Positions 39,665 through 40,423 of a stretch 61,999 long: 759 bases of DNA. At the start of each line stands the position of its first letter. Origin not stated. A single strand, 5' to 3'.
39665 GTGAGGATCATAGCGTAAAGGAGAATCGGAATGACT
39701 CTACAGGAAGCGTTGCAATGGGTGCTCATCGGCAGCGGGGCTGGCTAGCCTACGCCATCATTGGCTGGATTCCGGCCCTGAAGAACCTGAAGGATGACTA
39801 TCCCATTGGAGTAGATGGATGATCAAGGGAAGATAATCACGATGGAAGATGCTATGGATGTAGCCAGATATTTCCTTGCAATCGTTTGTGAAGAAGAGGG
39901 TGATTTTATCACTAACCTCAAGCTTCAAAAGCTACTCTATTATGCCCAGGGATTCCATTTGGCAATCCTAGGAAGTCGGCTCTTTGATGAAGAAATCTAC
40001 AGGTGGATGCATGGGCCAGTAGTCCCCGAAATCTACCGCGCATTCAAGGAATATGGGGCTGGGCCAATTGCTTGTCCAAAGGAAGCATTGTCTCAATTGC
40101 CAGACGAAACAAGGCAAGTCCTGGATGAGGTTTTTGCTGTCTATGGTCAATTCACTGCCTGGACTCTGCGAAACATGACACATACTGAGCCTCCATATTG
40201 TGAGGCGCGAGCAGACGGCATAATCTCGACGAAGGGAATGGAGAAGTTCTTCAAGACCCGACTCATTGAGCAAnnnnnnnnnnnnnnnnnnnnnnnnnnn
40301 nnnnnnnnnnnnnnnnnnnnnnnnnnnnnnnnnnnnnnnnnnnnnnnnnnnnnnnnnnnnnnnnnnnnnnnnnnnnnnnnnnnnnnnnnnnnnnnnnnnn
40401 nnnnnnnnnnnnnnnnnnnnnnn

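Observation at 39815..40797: A Panacea (DUF4065)-like gene translationally coupled to a 3-TM protein, a candidate toxin-antitoxin-like or abortive module carried by a phage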

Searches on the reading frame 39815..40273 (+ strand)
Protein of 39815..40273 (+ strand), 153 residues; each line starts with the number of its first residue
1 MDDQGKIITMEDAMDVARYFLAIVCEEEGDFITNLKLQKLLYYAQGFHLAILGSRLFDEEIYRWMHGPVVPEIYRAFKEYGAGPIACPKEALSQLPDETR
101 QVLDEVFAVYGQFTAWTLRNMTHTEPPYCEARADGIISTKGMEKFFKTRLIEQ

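Call 3: search_protein_families(library=pfam, proteins=[window:39815-40273:+], max_evalue=0.1)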
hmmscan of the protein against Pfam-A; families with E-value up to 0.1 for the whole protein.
window:39815-40273:+ (153 aa): 1 family
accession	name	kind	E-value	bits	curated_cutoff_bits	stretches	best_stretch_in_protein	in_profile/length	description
PF13274.11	SocA_Panacea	-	2.1e-21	77.4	25.7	1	37-128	1-112/113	Antitoxin SocA-like, Panacea domain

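Call 4: search_protein_families(library=padloc, proteins=[window:39815-40273:+], max_evalue=0.1)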
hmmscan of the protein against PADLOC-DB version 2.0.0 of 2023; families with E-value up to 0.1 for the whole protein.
window:39815-40273:+ (153 aa): 0 families

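Call 5: search_protein_families(library=phrogs, proteins=[window:39815-40273:+], max_evalue=0.01)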
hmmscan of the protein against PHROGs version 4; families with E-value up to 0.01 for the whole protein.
window:39815-40273:+ (153 aa): 2 families
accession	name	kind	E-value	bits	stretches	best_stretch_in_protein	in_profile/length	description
phrog_1281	-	unknown function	1.1e-46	160.1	1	8-150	5-154/195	-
phrog_10390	-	unknown function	1.9e-31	110.7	1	11-148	149-293/299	-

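Call 8: search_protein_families(library=ncbifam, proteins=[window:39815-40273:+], max_evalue=0.1)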
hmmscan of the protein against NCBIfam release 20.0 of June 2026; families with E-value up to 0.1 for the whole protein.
window:39815-40273:+ (153 aa): 1 family
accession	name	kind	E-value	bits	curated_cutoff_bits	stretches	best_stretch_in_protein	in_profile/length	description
NF047745.1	SocA_antitoxin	equivalog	1.8e-18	66.8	190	1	12-102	2-91/176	type VI toxin-antitoxin system SocA family antitoxin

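Call 46: find_related_loci(query=window:39815-40273:+, collection=viral_contigs, flank=3000)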
Query window:39815-40273:+ (153 aa) in viral_contigs; peptide patterns used: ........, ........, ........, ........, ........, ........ (x = any residue, [..] = any of these).
5 stretches matched a pattern, but none encodes a relative of the query by tblastn (E <= 1e-3).

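Call 47: find_homologous_proteins(query=window:39815-40273:+, max_evalue=1e-10)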
Query window:39815-40273:+ (153 aa): 4740 proteins with E <= 1e-10 among 4770 candidates; the best 120 are listed.
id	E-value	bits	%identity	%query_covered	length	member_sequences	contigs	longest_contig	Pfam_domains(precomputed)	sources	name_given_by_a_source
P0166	1.7e-90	319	100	92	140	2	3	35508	PF13274.12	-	-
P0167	2.1e-54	202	63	94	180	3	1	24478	PF13274.12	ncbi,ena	-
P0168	4.5e-47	178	59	93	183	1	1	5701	PF13274.12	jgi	jgi:uncharacterized phage-associated protein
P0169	4.6e-46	174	58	90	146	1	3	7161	PF13274.12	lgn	-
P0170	4.6e-46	174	57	92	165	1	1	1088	PF13274.12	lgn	-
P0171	1.1e-45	173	57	93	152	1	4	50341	PF13274.12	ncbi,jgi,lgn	ncbi:MAG: type II toxin-antitoxin system antitoxin SocA domain-containing protein [Terracidiphilus s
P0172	1.9e-45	173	58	88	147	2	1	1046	PF13274.12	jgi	jgi:uncharacterized phage-associated protein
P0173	2.0e-45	172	56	92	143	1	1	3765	PF13274.12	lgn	-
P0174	2.7e-45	172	52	93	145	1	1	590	PF13274.12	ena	-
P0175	3.7e-45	172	56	93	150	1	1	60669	PF13274.12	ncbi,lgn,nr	ncbi:MAG: SocA family protein [Planctomycetes bacterium]|nr:SocA family protein [Planctomycetota bac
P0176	4.0e-45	171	58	91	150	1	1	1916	PF13274.12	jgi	jgi:uncharacterized phage-associated protein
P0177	4.1e-45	171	55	93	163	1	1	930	PF13274.12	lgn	-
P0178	5.4e-45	171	55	90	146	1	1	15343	PF13274.12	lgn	-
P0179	5.8e-45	171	55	93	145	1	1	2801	PF13274.12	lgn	-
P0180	7.4e-45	171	56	90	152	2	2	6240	PF13274.12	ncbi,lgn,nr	ncbi:MAG: SocA family protein [Magnetococcales bacterium]|nr:SocA family protein [Magnetococcales ba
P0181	8.6e-45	170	56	92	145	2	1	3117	PF13274.12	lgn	-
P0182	1.0e-44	170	56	92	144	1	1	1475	PF13274.12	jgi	jgi:uncharacterized phage-associated protein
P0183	1.1e-44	170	55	94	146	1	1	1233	PF13274.12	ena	-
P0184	1.1e-44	170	60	88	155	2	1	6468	PF13274.12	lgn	-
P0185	1.3e-44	170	54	92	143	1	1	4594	PF13274.12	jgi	jgi:uncharacterized phage-associated protein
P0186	1.3e-44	170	56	92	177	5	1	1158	PF13274.12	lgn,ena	-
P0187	1.4e-44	170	55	92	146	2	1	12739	PF13274.12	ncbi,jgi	jgi:uncharacterized phage-associated protein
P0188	1.7e-44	169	55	93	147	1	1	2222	PF13274.12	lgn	-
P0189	1.7e-44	169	57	92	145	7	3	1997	PF13274.12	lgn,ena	-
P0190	1.9e-44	169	57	93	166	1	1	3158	PF13274.12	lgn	-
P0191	2.2e-44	169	57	94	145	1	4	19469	PF13274.12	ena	-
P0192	2.3e-44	169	54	93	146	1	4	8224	PF13274.12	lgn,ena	-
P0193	2.4e-44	169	52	99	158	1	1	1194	PF13274.12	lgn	-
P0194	2.6e-44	169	56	90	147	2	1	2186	PF13274.12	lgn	-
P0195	2.8e-44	169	57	91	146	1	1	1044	PF13274.12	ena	-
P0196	2.9e-44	169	57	90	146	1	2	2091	PF13274.12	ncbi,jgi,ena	-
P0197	3.0e-44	169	54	93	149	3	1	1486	PF13274.12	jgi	jgi:uncharacterized phage-associated protein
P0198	3.2e-44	168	52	94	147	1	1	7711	PF13274.12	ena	-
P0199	3.5e-44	168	55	90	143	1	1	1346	PF13274.12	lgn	-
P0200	3.7e-44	168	56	92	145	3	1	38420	PF13274.12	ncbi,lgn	ncbi:MAG: type II toxin-antitoxin system antitoxin SocA domain-containing protein [Cyanobacteria bac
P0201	3.9e-44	168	53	93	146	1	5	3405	PF13274.12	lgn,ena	-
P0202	4.0e-44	168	57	92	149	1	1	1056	PF13274.12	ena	-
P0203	4.1e-44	168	54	93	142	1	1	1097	PF13274.12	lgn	-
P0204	4.1e-44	168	57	93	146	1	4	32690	PF13274.12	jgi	jgi:uncharacterized phage-associated protein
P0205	4.3e-44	168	56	91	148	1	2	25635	PF13274.12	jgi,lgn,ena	-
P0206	4.5e-44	168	54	93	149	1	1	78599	PF13274.12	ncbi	ncbi:Panacea domain-containing protein [Phormidesmis sp. 146-33]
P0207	4.7e-44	168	56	89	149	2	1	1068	PF13274.12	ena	-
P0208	5.2e-44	168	56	92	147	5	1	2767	PF13274.12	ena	-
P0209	5.4e-44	168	57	92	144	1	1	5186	PF13274.12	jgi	-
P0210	5.5e-44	168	55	93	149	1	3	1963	PF13274.12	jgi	jgi:uncharacterized phage-associated protein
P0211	6.1e-44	168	55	92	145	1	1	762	PF13274.12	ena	-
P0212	6.4e-44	168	55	94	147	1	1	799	PF13274.12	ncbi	-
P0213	6.7e-44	167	56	92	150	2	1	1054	PF13274.12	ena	-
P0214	7.5e-44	167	55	93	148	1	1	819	PF13274.12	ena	-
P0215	7.8e-44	167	53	91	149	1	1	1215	PF13274.12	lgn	-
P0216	8.5e-44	167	55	91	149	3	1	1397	PF13274.12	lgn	-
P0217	8.6e-44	167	56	89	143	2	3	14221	PF13274.12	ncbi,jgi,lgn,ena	jgi:uncharacterized phage-associated protein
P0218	9.0e-44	167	55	95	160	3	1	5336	PF13274.12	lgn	-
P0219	9.1e-44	167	56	92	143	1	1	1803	PF13274.12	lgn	-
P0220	9.5e-44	167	55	90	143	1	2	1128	PF13274.12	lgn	-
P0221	1.2e-43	167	55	92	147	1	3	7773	PF13274.12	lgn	-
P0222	1.2e-43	167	53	94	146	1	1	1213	PF13274.12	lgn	-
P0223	1.2e-43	167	59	90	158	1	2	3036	PF13274.12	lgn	-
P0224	1.3e-43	167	56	89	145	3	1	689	PF13274.12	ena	-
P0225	1.3e-43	166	58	90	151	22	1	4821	PF13274.12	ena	-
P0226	1.4e-43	166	55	94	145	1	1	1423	PF13274.12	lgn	-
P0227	1.4e-43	166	57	93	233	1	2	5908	PF13274.12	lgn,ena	-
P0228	1.5e-43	166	55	91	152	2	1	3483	PF13274.12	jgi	jgi:uncharacterized phage-associated protein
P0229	1.5e-43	166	55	92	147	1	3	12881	PF13274.12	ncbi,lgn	ncbi:MAG: Panacea domain-containing protein [Prochlorothrix sp.]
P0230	1.5e-43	166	59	90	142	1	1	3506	PF13274.12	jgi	jgi:uncharacterized phage-associated protein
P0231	1.5e-43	166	54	93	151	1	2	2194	PF13274.12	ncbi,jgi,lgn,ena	jgi:uncharacterized phage-associated protein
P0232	1.6e-43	166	54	93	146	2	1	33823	PF13274.12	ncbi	ncbi:MAG: type II toxin-antitoxin system antitoxin SocA domain-containing protein [Cyanobacteria bac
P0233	1.7e-43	166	56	92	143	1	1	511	PF13274.12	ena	-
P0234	1.7e-43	166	54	92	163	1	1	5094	PF13274.12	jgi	jgi:uncharacterized phage-associated protein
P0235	1.7e-43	166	54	92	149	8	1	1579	PF13274.12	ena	-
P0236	1.8e-43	166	55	92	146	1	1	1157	PF13274.12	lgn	-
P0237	1.9e-43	166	55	93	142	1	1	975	PF13274.12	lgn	-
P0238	1.9e-43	166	52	94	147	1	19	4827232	PF13274.12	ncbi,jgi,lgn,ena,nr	ncbi:MAG: SocA family protein [Dolichospermum sp. DL01]|jgi:uncharacterized phage-associated protein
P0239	1.9e-43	166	56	92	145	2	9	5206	PF13274.12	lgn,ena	-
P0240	1.9e-43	166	53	91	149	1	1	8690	PF13274.12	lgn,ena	-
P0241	2.0e-43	166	57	92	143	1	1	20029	PF13274.12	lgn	-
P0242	2.3e-43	166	54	92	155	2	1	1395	PF13274.12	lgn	-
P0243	2.5e-43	166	56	92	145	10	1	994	PF13274.12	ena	-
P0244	2.5e-43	166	55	92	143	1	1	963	PF13274.12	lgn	-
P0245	3.1e-43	165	56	91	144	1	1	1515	PF13274.12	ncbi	-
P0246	3.1e-43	165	52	94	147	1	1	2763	PF13274.12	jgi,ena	jgi:uncharacterized phage-associated protein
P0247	3.1e-43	165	53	93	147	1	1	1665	PF13274.12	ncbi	-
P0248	3.3e-43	165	57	94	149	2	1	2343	PF13274.12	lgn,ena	-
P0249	3.4e-43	165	57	88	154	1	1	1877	PF13274.12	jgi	jgi:uncharacterized phage-associated protein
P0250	3.8e-43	165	54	94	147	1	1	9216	PF13274.12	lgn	-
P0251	3.9e-43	165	55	93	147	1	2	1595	PF13274.12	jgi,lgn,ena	-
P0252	4.1e-43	165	55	90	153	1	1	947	PF13274.12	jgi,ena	jgi:uncharacterized phage-associated protein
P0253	5.0e-43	165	56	90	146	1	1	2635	PF13274.12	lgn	-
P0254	5.1e-43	165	53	94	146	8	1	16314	PF13274.12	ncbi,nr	ncbi:MAG: DUF4065 domain-containing protein [Rhizonema sp. PD37]|nr:DUF4065 domain-containing protei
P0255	5.3e-43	165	55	91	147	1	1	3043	PF13274.12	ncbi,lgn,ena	-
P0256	5.3e-43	165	55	91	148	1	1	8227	PF13274.12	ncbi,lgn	-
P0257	5.3e-43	165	52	94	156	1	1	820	PF13274.12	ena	-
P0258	5.4e-43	165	52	93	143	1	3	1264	PF13274.12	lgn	-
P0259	5.7e-43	164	55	90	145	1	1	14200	PF13274.12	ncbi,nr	ncbi:MAG: SocA family protein [Acidobacteria bacterium]|nr:SocA family protein [Acidobacteriota bact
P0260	5.7e-43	164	56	94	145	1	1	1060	PF13274.12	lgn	-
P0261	5.8e-43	164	56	93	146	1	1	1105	PF13274.12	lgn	-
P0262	6.0e-43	164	54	90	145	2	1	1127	PF13274.12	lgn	-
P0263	6.2e-43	164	51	92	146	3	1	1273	PF13274.12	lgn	-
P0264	6.7e-43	164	58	91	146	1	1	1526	PF13274.12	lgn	-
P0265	6.7e-43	164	55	94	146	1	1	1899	PF13274.12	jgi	jgi:uncharacterized phage-associated protein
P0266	6.7e-43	164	52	93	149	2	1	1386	PF13274.12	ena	-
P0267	7.0e-43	164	54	92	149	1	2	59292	PF13274.12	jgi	jgi:uncharacterized phage-associated protein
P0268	7.4e-43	164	57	92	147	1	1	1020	PF13274.12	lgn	-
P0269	7.9e-43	164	55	91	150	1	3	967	PF13274.12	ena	-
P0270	8.0e-43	164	53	94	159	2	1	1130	PF13274.12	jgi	-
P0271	8.6e-43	164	53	95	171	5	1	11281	PF13274.12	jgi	jgi:uncharacterized phage-associated protein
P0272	8.6e-43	164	52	94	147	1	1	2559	PF13274.12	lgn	-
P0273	9.4e-43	164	54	92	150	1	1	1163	PF13274.12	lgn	-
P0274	9.4e-43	164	55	93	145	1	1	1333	PF13274.12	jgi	jgi:uncharacterized phage-associated protein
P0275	9.8e-43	164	55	94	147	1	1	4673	PF13274.12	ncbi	-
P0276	1.0e-42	164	55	89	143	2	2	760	PF13274.12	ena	-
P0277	1.0e-42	164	55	92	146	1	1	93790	PF13274.12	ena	-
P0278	1.1e-42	164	57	90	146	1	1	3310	PF13274.12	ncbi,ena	-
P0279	1.1e-42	164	53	94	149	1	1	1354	PF13274.12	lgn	-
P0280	1.1e-42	163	54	93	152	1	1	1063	PF13274.12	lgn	-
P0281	1.2e-42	163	53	93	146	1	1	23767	PF13274.12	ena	-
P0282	1.2e-42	163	54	93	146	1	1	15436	PF13274.12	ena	-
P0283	1.3e-42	163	54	92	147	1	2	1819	PF13274.12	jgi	-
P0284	1.4e-42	163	56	92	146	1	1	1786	PF13274.12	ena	-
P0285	1.4e-42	163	55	91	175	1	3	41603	PF13274.12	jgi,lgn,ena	jgi:uncharacterized phage-associated protein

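Call 49: find_related_loci(query=A3, collection=genome_contigs, flank=2500)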
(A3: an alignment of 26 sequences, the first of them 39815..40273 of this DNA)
Query A3 (153 aa) in genome_contigs; peptide patterns used: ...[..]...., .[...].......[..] (x = any residue, [..] = any of these).
600 stretches matched a pattern (row limit reached: there are more); 581 encode a relative of the query (tblastn E <= 1e-3); the best 80 are kept; 80 distinct loci.
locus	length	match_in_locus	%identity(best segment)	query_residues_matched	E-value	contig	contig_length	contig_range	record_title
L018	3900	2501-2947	52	5-152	3e-49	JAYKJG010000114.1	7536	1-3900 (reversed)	MAG: Prochlorothrix sp. isolate 814324 NODE_10295988, whole genome shotgun sequence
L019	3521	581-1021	53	6-151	8e-49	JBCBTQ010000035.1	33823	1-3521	MAG: Cyanobacteria bacterium J06639_14 NODE_35_length_33823_cov_19.316512, whole genome shotgun sequence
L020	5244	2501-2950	53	6-153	6e-49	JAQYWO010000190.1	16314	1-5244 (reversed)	MAG: Rhizonema sp. PD37 Dictyo3444_NODE_193_length_16314_cov_18.9725, whole genome shotgun sequence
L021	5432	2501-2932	55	9-150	1e-48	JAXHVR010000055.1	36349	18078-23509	MAG: Cyanobacteriota bacterium isolate MAG82_tar_biofilm MAG82_55, whole genome shotgun sequence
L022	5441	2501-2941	52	6-150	2e-48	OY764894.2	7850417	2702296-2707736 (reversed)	MAG: uncultured Desulfobacterium sp. isolate 35125921-b51f-40db-957b-bccbeeb29ead genome assembly, chromosome: 1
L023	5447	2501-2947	52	4-151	3e-48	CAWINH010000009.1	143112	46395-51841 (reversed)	MAG: uncultured Chloroflexia bacterium isolate MFD04944.bin.1.213 genome assembly, contig: contig_59856, whole genome sh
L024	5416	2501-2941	53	6-151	3e-48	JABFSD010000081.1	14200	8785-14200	MAG: Acidobacteria bacterium isolate S-RSF-IL-17 seq_995, whole genome shotgun sequence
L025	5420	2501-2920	54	13-152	4e-48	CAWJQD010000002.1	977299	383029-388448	MAG: uncultured Acidobacteriaceae bacterium isolate MFD04492.bin.1.183 genome assembly, contig: contig_27731, whole geno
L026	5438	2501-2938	51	10-153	4e-48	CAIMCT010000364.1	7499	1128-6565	MAG: uncultured Desulfobacteraceae bacterium isolate Umea1_bin-2529 genome assembly, contig: bin-2529:364/580, whole gen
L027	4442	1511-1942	51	8-150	3e-47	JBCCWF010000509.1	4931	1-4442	MAG: Cyanobacteria bacterium P01_E01_bin.6 k141_1040501_length_4931_cov_29.3898, whole genome shotgun sequence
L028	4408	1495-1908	55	15-150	2e-47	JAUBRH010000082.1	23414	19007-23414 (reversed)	Microcoleus sp. N9_A2 NODE_176_length_23414_cov_64.475125, whole genome shotgun sequence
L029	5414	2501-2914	55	15-150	2e-47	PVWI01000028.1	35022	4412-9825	Filamentous cyanobacterium Phorm 6 NODE_30_length_35022_cov_4.8906_ID_65219, whole genome shotgun sequence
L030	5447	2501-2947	50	6-153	1e-46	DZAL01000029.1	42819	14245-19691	MAG TPA_asm: Thiomargarita sp. isolate SulCav_PC08_66_44_25 SulCav_PC08-66_411_length_42819_cov_15.751730, whole genome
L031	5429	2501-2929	55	9-150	1e-46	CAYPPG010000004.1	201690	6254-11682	MAG TPA_asm: uncultured bacterium isolate SRP141376_co4_190 genome assembly, contig: NODE_48_length_201690_cov_8.986257,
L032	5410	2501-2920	54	13-150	2e-46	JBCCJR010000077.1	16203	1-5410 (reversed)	MAG: Cyanobacteria bacterium P01_C01_bin.118 k141_942279_length_16203_cov_224.9592, whole genome shotgun sequence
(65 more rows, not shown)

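Call 62: find_encoding_contigs(protein=P0167, flank=4000, max_places=3)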
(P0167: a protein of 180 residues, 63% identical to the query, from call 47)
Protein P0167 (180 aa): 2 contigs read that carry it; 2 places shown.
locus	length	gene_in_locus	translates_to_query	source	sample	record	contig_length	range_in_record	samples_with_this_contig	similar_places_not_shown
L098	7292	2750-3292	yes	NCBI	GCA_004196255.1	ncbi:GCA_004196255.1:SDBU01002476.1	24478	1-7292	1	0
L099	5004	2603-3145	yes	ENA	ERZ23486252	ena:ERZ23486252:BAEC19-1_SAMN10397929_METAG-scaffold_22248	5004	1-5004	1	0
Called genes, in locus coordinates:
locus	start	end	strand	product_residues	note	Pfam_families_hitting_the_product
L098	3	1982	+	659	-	?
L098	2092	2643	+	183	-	PF02572:CobA_CobO_BtuR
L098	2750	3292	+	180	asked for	PF13274:SocA_Panacea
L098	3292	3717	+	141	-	-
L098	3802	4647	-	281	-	PF02645:DegV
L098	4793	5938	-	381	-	-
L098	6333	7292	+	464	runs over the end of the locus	-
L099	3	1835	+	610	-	?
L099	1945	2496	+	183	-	PF02572:CobA_CobO_BtuR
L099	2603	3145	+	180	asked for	PF13274:SocA_Panacea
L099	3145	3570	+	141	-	-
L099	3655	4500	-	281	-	PF02645:DegV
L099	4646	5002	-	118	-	?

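Call 81: search_solved_structures(query=A3, max_evalue=0.001)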
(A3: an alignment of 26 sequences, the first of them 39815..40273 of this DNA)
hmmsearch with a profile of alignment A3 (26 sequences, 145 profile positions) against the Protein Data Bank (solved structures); distinct sequences matched with E-value up to 0.001: 0.

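Call 88: find_related_loci(query=A3, collection=viral_contigs, flank=2500)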
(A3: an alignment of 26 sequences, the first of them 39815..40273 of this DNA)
Query A3 (153 aa) in viral_contigs; peptide patterns used: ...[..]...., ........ (x = any residue, [..] = any of these).
301 stretches matched a pattern; 286 encode a relative of the query (tblastn E <= 1e-3); the best 80 are kept; 80 distinct loci.
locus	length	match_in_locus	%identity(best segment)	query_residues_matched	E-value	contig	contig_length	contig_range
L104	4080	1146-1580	53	8-150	7e-48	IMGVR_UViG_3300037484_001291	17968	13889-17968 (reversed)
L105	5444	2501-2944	53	4-150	9e-47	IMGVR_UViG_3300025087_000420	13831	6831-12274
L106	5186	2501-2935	48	10-152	4e-46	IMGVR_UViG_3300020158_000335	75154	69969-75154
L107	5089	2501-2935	48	10-152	4e-46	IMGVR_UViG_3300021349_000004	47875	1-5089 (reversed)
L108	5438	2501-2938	53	10-150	8e-45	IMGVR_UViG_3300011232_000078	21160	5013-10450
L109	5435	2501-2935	52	10-152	2e-44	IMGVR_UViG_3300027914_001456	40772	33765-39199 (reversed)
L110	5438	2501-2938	51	8-148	4e-44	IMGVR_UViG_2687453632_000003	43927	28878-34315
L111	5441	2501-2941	50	9-151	9e-44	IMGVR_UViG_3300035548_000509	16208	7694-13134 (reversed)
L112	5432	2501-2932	51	10-148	3e-43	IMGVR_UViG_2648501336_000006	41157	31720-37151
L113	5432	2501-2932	51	10-148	3e-43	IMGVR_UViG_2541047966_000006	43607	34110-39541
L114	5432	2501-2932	51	10-148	3e-43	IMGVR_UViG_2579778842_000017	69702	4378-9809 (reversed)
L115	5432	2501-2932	51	10-148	3e-43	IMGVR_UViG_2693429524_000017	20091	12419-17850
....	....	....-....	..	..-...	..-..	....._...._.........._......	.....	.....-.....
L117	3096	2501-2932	51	10-148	3e-43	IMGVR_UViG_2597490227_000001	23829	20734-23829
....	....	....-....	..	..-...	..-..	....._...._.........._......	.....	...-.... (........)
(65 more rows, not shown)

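Call 108: search_dna_similar(query=window:39815-40273:+, collection=phages, mode=protein, max_evalue=1e-10, max_rows=25)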
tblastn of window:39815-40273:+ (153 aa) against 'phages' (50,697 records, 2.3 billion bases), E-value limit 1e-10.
Records with a match: 118; places in all: 122; records where one place covers at least 80% of the query: 64.
Best place of each record, by identity: <60% 118.
By first word of the organism name: Pseudomonas 21; Bacteriophage 19; Stx2a-converting 19; Paenibacillus 15; Escherichia 8; Streptococcus 7; Burkholderia 6; Listeria 5; Salmonella 2; Cylindrospermopsis 2; and 11 more.
By host as written in the record: - 27; Pseudomonas aeruginosa 19; Helicobacter cinaedi 12; Paenibacillus larvae 11; Listeria monocytogenes 4; Salmonella serovar Haardt 2; Paenibacillus larvae ATCC 9545 2; Aggregatibacter actinomycetemcomitans D11S-1 2; and 37 more.
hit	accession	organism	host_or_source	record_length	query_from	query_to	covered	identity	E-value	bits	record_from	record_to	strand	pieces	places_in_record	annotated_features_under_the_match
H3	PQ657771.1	Escherichia phage EC.P3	Escherichia coli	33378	10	148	91%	50.7%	1e-39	146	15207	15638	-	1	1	hypothetical protein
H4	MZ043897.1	Escherichia phage E212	Escherichia coli K88 cvcc83902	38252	10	148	91%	50.7%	1e-39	146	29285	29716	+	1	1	hypothetical protein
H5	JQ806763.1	Salmonella phage vB_SemP_Emek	Salmonella serovar Haardt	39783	8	150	93%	48.6%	3e-35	134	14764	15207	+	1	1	hypothetical protein (x2)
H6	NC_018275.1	Salmonella phage vB_SemP_Emek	Salmonella serovar Haardt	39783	8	150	93%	48.6%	3e-35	134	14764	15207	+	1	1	DUF4065 domain-containing protein | hypothetical protein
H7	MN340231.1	Escherichia phage phiv205-1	Escherichia coli APEC DE205B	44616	8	150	83%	53.4%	2e-29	150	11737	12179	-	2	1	hypothetical protein (x2)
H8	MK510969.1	Pseudomonas phage vB_Pae_CF60a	Pseudomonas aeruginosa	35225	2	148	96%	46.1%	4e-36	136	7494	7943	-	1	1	hypothetical protein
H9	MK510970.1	Pseudomonas phage vB_Pae_CF67a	Pseudomonas aeruginosa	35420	2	148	96%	46.1%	4e-36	136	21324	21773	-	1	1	hypothetical protein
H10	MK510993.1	Pseudomonas phage vB_Pae_BR201a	Pseudomonas aeruginosa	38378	2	148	96%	46.1%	4e-36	136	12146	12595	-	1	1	hypothetical protein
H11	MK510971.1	Pseudomonas phage vB_Pae_CF79a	Pseudomonas aeruginosa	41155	2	148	96%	46.1%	4e-36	136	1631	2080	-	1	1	hypothetical protein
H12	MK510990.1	Pseudomonas phage vB_Pae_BR133a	Pseudomonas aeruginosa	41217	2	148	96%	46.1%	4e-36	136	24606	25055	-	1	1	hypothetical protein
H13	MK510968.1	Pseudomonas phage vB_Pae_CF55b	Pseudomonas aeruginosa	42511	2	148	96%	46.1%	4e-36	136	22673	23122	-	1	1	hypothetical protein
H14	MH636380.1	Cylindrospermopsis raciborskii virus RM-2018a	Reeuwijkse Plassen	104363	9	149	92%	43.7%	3e-31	122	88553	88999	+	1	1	putative phage-associated protein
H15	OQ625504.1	Cylindrospermopsis phage Cr-LKS4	Cylindrospermopsis raciborskii KLL07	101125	9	149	92%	42.4%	2e-29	117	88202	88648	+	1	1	hypothetical protein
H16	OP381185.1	Megaira polyxenophila phage MAnkyphage_25.80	Candidatus Megaira polyxenophila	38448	13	123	73%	48.2%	2e-24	103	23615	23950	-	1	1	DUF4065 domain-containing protein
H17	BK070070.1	Bacteriophage sp.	Helicobacter cinaedi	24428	13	153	92%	37.5%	8e-20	90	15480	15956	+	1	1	putative prophage ps3 protein01-like protein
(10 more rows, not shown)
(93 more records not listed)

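Call 109: get_annotated_region(hit=H6, flank=2500)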
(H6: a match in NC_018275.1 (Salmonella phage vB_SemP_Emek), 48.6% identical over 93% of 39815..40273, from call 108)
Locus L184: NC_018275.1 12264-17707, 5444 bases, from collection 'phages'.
description: Salmonella phage vB_SemP_Emek, complete genome.
organism: Salmonella phage vB_SemP_Emek (NCBI taxid 1168548)
taxonomy: Viruses; Duplodnaviria; Heunggongvirae; Uroviricota; Caudoviricetes; Lederbergvirus
host: Salmonella serovar Haardt; source: sewage; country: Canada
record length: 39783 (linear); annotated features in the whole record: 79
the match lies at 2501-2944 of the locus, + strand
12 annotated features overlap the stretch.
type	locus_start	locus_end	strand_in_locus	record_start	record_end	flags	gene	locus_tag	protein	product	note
CDS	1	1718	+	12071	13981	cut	-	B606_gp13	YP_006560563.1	DNA transfer protein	similar to N-terminus of YP_516199.1 phage DNA transfer protein [Sodalis phage phiSG1] and C-terminus of YP_063718.1 ...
CDS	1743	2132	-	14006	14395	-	-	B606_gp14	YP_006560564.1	hypothetical protein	similar to NP_958214.1 gene 38 protein [Enterobacteria phage Sf6]; orf129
CDS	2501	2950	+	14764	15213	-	-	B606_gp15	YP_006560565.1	DUF4065 domain-containing protein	orf149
CDS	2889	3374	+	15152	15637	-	-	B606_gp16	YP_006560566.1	hypothetical protein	orf161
regulatory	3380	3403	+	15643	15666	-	-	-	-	terminator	rho-independent terminator; discovered using MFOLD 3.2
CDS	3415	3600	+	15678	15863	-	-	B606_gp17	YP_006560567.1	hypothetical protein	orf61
CDS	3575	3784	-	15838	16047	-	-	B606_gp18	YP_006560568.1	hypothetical protein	orf69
CDS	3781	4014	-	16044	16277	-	-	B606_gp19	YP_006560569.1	hypothetical protein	orf77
CDS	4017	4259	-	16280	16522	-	mnt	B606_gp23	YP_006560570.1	partition protein ATPase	similar to N-terminus of NP_059641.1 Mnt [Enterobacteria phage P22]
CDS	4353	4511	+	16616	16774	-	arc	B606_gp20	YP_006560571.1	Arc-like repressor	similar to NP_059642.1 Arc [Enterobacteria phage P22]; motifs: pfam03869; transcriptional repressor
CDS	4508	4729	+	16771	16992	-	-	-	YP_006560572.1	hypothetical protein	orf73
CDS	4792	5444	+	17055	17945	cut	ant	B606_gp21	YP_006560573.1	KilA-N domain-containing protein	similar to C-terminus of NP_059643.1 Ant [Enterobacteria phage P22] (Defective?); motifs: COG3561, phage anti-repressor ...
